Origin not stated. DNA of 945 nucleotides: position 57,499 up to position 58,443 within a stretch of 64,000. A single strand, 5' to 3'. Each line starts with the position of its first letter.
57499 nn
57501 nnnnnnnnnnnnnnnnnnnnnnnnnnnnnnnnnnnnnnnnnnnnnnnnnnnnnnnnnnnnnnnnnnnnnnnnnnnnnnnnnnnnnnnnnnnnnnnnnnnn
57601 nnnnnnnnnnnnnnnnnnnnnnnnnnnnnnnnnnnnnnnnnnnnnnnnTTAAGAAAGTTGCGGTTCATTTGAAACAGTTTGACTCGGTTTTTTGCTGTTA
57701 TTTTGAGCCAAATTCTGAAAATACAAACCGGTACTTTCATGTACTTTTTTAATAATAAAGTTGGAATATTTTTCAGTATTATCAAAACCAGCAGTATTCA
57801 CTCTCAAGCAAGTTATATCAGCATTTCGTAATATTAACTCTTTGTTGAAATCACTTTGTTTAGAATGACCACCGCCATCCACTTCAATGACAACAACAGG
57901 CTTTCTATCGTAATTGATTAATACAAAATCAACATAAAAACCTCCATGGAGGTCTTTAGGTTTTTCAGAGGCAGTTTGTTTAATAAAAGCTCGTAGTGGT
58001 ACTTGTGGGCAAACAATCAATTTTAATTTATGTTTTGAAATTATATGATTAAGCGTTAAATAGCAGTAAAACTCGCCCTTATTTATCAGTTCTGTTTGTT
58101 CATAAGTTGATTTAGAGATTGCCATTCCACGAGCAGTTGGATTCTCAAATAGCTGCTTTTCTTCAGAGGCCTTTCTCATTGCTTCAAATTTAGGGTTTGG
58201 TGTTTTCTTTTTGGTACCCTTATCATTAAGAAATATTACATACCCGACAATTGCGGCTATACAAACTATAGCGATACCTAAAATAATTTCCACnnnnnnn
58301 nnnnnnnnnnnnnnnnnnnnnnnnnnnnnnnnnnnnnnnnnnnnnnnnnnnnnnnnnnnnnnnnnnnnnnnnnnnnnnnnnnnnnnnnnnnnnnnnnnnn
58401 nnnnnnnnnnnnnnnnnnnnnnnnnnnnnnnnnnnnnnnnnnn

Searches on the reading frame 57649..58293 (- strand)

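Call 42: search_protein_families(library=pfam, proteins=[window:57649-58293:-], max_evalue=0.01)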
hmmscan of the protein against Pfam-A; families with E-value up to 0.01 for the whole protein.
window:57649-58293:- (214 aa): 1 family
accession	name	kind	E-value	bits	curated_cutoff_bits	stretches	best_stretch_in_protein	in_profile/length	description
PF10881.14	DUF2726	-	6.5e-11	42.5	24.7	1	68-180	3-123/126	Protein of unknown function (DUF2726)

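Call 44: search_protein_families(library=padloc, proteins=[window:57649-58293:-], max_evalue=0.01)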
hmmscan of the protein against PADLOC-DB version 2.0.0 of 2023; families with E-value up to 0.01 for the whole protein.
window:57649-58293:- (214 aa): 0 families
